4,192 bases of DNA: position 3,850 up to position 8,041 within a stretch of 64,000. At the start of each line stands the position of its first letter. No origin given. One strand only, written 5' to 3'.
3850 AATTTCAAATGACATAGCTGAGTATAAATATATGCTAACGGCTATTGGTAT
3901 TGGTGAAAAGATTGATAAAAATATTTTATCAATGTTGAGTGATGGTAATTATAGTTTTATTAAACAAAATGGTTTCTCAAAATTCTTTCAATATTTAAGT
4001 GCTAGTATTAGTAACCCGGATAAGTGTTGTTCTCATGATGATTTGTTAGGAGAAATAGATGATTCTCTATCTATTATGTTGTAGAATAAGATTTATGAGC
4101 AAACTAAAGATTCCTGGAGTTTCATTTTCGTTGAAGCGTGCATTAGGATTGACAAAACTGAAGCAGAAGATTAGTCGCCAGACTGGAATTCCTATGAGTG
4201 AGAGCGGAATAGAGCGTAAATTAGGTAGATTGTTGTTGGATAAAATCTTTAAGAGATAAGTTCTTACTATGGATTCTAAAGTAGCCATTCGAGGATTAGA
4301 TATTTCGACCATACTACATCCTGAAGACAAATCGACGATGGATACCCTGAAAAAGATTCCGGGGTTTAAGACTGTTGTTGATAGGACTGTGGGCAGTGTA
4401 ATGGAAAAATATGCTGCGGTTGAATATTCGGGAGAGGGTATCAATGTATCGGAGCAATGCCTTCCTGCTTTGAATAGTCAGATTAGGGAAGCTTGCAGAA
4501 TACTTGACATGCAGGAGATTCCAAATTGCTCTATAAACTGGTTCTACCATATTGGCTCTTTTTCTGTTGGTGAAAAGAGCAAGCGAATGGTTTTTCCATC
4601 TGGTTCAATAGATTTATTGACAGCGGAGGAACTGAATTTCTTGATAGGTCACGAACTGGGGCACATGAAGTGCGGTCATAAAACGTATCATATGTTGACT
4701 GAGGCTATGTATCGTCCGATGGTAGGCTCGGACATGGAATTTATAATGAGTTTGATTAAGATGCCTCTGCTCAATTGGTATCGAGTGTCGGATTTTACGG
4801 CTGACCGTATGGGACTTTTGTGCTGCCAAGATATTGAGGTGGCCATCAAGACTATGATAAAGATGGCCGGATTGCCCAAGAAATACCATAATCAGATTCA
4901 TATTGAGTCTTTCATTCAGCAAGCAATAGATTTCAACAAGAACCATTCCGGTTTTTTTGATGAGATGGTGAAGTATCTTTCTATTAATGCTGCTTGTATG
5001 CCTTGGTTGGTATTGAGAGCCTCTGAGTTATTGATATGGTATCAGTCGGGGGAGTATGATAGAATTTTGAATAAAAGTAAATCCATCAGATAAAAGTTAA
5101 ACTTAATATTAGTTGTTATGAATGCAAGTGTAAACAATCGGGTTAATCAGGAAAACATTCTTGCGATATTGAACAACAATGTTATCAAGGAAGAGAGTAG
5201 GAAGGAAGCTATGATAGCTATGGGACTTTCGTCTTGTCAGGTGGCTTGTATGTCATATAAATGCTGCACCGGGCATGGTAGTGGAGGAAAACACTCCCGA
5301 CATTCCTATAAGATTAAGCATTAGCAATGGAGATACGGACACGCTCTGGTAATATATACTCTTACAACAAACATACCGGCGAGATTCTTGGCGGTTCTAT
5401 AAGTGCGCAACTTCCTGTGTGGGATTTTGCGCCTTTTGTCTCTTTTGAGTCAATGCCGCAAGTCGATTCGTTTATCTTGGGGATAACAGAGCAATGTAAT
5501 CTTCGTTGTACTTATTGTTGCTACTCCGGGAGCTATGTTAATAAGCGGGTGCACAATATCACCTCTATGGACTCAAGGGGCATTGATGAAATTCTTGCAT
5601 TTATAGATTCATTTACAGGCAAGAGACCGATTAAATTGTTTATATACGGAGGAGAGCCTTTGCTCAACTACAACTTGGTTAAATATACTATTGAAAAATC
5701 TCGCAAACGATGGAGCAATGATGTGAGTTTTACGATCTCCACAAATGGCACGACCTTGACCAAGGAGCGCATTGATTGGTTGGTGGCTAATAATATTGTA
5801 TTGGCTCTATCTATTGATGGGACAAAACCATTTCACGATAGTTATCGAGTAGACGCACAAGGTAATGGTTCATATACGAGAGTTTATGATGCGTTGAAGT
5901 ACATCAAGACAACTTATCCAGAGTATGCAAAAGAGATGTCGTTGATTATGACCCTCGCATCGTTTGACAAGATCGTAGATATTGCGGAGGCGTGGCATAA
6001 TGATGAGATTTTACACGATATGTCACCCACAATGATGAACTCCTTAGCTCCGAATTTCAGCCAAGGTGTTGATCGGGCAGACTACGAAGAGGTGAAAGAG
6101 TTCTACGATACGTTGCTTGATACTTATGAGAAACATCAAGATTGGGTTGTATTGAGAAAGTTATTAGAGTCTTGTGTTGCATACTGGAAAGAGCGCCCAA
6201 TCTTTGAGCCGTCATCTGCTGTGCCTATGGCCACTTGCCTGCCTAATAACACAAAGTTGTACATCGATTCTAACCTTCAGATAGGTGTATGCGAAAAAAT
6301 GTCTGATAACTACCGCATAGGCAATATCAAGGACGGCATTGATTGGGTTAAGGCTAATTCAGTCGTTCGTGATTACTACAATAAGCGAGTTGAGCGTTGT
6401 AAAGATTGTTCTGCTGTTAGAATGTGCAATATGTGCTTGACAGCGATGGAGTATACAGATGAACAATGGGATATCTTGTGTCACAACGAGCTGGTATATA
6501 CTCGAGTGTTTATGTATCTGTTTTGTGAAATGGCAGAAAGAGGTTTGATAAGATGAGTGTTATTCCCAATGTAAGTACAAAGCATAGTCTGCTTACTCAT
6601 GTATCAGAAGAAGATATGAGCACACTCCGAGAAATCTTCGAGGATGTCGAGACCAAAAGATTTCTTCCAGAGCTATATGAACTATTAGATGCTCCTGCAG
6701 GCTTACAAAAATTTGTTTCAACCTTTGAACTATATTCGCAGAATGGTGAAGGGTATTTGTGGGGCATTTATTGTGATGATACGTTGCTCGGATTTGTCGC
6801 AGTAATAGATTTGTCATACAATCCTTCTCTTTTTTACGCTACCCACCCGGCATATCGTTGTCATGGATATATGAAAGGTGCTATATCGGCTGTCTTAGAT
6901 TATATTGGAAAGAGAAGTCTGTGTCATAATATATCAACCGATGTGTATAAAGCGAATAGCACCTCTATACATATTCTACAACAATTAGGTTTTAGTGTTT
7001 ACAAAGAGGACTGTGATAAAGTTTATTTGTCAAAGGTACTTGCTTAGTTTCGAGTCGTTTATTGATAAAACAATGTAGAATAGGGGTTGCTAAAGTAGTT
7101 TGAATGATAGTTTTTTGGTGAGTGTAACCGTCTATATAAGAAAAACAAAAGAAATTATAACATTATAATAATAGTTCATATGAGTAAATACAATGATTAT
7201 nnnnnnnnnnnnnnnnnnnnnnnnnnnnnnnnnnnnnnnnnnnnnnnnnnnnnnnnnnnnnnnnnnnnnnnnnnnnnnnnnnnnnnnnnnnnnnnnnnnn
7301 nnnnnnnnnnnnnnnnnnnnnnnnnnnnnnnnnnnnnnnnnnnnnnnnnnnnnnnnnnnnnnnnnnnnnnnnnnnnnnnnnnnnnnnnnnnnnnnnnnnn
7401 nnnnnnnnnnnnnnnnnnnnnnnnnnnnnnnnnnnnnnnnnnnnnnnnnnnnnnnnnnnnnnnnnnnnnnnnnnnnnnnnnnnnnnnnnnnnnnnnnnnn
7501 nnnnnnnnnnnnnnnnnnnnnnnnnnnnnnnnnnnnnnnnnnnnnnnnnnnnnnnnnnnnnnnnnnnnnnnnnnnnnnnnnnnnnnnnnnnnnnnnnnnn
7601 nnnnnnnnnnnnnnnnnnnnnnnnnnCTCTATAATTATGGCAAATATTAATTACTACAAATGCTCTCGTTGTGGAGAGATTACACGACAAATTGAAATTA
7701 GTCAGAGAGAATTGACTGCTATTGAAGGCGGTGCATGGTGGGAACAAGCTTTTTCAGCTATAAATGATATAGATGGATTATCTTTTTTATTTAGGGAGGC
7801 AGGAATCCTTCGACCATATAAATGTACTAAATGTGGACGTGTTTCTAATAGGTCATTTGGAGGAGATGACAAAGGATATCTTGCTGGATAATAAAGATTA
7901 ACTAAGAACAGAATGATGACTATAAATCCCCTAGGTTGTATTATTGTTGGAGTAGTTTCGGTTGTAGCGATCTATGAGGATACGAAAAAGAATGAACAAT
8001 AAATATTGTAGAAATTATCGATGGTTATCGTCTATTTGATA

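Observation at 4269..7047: RiPP-like cassette: M48 peptidase, Cys-containing 68-aa peptide, radical SAM/SPASM and GNAT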

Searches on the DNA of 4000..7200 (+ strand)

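Call 6: search_dna_similar(query=window:4000-7200:+, collection=phages, mode=distant)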
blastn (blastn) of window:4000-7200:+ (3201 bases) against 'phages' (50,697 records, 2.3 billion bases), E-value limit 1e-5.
No match.

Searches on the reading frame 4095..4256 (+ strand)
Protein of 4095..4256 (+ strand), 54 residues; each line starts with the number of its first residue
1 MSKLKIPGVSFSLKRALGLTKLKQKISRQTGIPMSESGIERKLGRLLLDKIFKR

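Call 82: search_protein_families(library=pfam, proteins=[window:4095-4256:+], max_evalue=0.001)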
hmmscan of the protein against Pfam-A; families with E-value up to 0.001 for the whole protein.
window:4095-4256:+ (54 aa): 0 families

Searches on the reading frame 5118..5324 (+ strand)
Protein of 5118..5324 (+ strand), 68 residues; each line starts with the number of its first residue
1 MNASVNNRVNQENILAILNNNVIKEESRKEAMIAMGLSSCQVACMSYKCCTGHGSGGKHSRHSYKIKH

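Call 3: search_protein_families(library=pfam, proteins=[window:5118-5324:+], max_evalue=0.01)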
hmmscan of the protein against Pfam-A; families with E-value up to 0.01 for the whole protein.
window:5118-5324:+ (68 aa): 0 families

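Call 4: search_protein_families(library=ncbifam, proteins=[window:5118-5324:+], max_evalue=0.01)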
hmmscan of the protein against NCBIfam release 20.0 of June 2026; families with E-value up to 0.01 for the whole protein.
window:5118-5324:+ (68 aa): 0 families

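Call 14: find_homologous_proteins(query=window:5118-5321:+, max_evalue=0.001)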
Query window:5118-5321:+ (68 aa): 26 proteins with E <= 0.001 among 26 candidates.
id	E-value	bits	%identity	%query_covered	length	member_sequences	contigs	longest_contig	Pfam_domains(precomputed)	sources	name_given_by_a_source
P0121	2.0e-37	143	100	100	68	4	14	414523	-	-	-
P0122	1.3e-31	125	87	100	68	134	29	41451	-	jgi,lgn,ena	jgi:hypothetical protein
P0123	9.4e-31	122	82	100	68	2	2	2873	-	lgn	-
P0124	2.4e-30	120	84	100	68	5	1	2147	-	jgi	jgi:hypothetical protein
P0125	3.2e-30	120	87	99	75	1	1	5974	-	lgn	-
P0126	1.4e-29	118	81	100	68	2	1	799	-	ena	-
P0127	4.2e-29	117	84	99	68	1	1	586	-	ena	-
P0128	4.5e-29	116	81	100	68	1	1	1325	-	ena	-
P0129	8.4e-29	116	79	100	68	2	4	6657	-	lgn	-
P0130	1.5e-28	115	81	100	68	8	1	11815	-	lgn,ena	-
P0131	1.7e-28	115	82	100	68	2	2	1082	-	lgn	-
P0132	4.3e-28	113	78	100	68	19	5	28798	-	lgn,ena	-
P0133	5.7e-28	113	75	100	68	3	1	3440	-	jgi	-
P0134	1.2e-27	112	76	100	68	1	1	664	-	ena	-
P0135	4.3e-27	110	78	99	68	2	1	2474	-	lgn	-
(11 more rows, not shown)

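Call 71: search_protein_families(library=phrogs, proteins=[window:5118-5321:+], max_evalue=0.001)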
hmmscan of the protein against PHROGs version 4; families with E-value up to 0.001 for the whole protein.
window:5118-5321:+ (68 aa): 0 families

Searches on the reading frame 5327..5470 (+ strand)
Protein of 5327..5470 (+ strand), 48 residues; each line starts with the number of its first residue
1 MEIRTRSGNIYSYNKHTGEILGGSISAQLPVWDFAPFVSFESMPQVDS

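Call 54: search_protein_families(library=pfam, proteins=[window:5327-5470:+], max_evalue=10)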
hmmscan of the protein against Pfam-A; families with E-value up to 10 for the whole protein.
window:5327-5470:+ (48 aa): 0 families

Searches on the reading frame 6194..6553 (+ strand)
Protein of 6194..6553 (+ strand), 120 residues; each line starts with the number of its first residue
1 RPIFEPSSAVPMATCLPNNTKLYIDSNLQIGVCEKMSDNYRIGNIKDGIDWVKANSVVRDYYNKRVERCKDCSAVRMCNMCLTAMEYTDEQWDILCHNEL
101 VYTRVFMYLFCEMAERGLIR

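Call 54: search_protein_families(library=pfam, proteins=[window:6200-6553:+], max_evalue=10)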
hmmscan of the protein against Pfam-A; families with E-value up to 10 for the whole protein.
window:6200-6553:+ (118 aa): 1 family
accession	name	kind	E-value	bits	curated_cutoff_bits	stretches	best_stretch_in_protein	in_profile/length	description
PF20056.4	DUF6455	-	0.0016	18.9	23.7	1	52-100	31-79/85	Family of unknown function (DUF6455)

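Call 83: search_protein_families(library=ncbifam, proteins=[window:6194-6553:+], max_evalue=1)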
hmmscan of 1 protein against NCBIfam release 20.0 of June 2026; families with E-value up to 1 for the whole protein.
window:6194-6553:+ (120 aa): 11 families
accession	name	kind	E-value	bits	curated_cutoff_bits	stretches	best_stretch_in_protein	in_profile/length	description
NF035951.1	rSAM_RumMC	equivalog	2e-15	56.5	720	1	14-100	389-475/510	RumMC family radical SAM sactipeptide maturase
TIGR04148.1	GG_samocin_CFB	equivalog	2.3e-14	53.4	300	1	7-98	287-379/411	radical SAM peptide maturase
NF038170.1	lachnocin_rSAM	equivalog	1.2e-12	47.4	550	1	10-92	321-405/440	lachnocin radical SAM maturase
TIGR04068.1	rSAM_ocin_clost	equivalog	3.5e-10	39.4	500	1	14-90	351-429/462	Cys-rich peptide radical SAM maturase CcpM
TIGR04085.1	rSAM_more_4Fe4S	domain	8.8e-06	26.1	27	1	18-83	4-76/93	SPASM domain-containing protein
TIGR04133.1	rSAM_w_lipo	hypoth_equivalog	0.00038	19.5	425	1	29-99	275-347/350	TIGR04133 family radical SAM/SPASM protein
NF047865.1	rSAM_PapB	equivalog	0.00043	19.6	340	1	35-81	267-315/330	PapB family radical SAM/SPASM ranthipeptide maturase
TIGR04193.1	SPASM_w_grasp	equivalog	0.0015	18.1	175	1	13-90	238-315/342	grasp-with-spasm system SPASM domain peptide maturase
TIGR03906.1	quino_hemo_SAM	equivalog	0.016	13.8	453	1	22-79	352-411/467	quinohemoprotein amine dehydrogenase maturation protein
TIGR04304.1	GeoRSP_SPASM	equivalog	0.05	12.7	300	1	3-80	193-269/293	GeoRSP system SPASM domain protein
TIGR00595.1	priA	equivalog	0.28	9.7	230.35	1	66-97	216-247/509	replication restart helicase PriA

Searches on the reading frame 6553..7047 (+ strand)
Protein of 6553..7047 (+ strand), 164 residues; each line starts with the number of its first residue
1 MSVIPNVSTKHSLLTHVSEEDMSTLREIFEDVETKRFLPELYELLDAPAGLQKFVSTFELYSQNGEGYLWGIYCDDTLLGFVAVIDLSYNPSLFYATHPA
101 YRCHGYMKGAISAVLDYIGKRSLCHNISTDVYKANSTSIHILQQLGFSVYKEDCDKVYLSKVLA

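Call 3: search_protein_families(library=pfam, proteins=[window:6553-7047:+], max_evalue=0.01)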
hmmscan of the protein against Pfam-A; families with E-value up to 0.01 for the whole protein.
window:6553-7047:+ (164 aa): 5 families
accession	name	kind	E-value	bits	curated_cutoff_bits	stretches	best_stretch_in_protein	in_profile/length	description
PF13302.13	Acetyltransf_3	-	4.9e-14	53.6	25.4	1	13-147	3-137/138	Acetyltransferase (GNAT) domain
PF00583.31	Acetyltransf_1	-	4.7e-09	37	20.7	1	40-147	3-116/116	Acetyltransferase (GNAT) family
PF13420.13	Acetyltransf_4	-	0.00034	21.1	24.3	1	17-150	4-137/155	Acetyltransferase (GNAT) domain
PF13508.13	Acetyltransf_7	-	0.00067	20.4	27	1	67-148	3-83/84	Acetyltransferase (GNAT) domain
PF13523.12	Acetyltransf_8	-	0.0074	16.4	27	0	98-152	88-142/145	Acetyltransferase (GNAT) domain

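Call 4: search_protein_families(library=ncbifam, proteins=[window:6553-7047:+], max_evalue=0.01)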
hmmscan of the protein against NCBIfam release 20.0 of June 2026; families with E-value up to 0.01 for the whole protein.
window:6553-7047:+ (164 aa): 4 families
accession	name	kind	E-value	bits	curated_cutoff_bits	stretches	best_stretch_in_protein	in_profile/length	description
NF007853.0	PRK10562.1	equivalog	0.00032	20.9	125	1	73-152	54-125/146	N-acetyltransferase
NF008072.0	PRK10809.1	equivalog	0.0031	17.3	190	1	82-159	95-171/194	ribosomal protein S5-alanine N-acetyltransferase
NF007025.1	PRK09491.1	equivalog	0.0035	17.3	173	1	59-148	30-120/145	ribosomal protein S18-alanine N-acetyltransferase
NF011709.0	PRK15130.1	equivalog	0.0078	16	218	0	95-157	88-150/186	spermidine N1-acetyltransferase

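Call 39: search_solved_structures(query=window:6553-7044:+, max_evalue=0.01)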
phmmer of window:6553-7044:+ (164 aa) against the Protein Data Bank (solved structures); distinct sequences matched with E-value up to 0.01: 4.
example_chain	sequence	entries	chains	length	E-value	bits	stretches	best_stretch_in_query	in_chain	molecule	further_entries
4pjr_A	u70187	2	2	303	0.00025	24.3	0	3-54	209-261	Pentatricopeptide repeat protein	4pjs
6vfm_A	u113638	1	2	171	0.00027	24.2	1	71-158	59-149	Spermidine N1-acetyltransferase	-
6vfn_A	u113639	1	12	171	0.00027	24.2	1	71-158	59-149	Spermidine N1-acetyltransferase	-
3ey5_A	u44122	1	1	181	0.0014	21.9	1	31-154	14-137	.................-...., GNAT family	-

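Call 70: search_protein_families(library=padloc, proteins=[window:6553-7044:+], max_evalue=0.001)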
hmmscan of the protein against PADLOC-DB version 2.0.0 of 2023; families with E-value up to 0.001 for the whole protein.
window:6553-7044:+ (164 aa): 0 families

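Call 71: search_protein_families(library=phrogs, proteins=[window:6553-7044:+], max_evalue=0.001)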
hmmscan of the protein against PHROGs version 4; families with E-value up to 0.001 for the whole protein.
window:6553-7044:+ (164 aa): 2 families
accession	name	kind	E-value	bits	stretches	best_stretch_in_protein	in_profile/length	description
phrog_1249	-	other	6.7e-10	40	1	49-154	41-153/180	acetyltransferase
phrog_3810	-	other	1.8e-05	25.8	1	44-152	35-147/155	acetyltransferase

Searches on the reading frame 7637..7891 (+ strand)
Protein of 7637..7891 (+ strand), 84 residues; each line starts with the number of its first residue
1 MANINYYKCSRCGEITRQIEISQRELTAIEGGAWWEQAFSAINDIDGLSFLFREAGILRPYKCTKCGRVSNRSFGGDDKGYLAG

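Call 3: search_protein_families(library=pfam, proteins=[window:7637-7891:+], max_evalue=0.01)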
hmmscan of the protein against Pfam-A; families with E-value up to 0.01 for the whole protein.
window:7637-7891:+ (84 aa): 8 families
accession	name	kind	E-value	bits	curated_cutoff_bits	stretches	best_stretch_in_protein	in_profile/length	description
PF23674.1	RYYR-CCHC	-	0.00038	20.7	27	0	3-20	36-53/79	RYYR-CCHC domain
PF06397.17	Desulfoferrod_N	-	0.0013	18.7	23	0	5-16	5-16/36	Desulfoferrodoxin, N-terminal domain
PF24458.1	DUF7573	-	0.0015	18.9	30.2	0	61-78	12-28/39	Domain of unknown function (DUF7573)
PF09723.15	Zn_ribbon_8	-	0.0019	18.6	34.4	0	7-25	6-25/41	Zinc ribbon domain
PF22415.1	PSV_ORF131-like_dom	-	0.0038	17.6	27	0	48-68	10-30/80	PSV_Hypothetical protein ORF131-like domain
PF18547.6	HalOD2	-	0.0039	17.5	27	0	61-70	32-41/52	Halobacterial output domain 2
PF20719.2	Med16_C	-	0.0053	17.5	21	0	8-39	82-111/123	Mediator complex subunit 16, C-terminal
PF24734.1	DUF7685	-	0.0097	16.2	27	0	62-81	1-24/43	Domain of unknown function (DUF7685)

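Call 4: search_protein_families(library=ncbifam, proteins=[window:7637-7891:+], max_evalue=0.01)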
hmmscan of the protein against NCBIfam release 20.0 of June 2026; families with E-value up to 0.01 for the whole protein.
window:7637-7891:+ (84 aa): 5 families
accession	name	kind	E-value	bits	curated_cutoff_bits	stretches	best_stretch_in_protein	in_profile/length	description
NF001605.0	PRK00398.1-2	equivalog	0.00079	19.2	63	0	61-77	2-18/43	DNA-directed RNA polymerase subunit P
NF045720.1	rubredox_RCKP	subfamily_domain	0.0013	18.3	45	0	60-68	19-27/34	RCKP-type rubredoxin-like domain-containing protein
TIGR00319.1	desulf_FeS4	domain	0.0017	18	36.05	0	6-16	7-17/34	desulfoferrodoxin FeS4 iron-binding domain-containing protein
TIGR02605.1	CxxC_CxxC_SSSS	subfamily_domain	0.004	17.2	31.3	0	61-69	6-14/52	FmdB family zinc ribbon protein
NF047912.1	ECs_2282_CxxC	subfamily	0.0065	16.4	37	0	60-71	27-38/60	ECs_2282 family putative zinc-binding protein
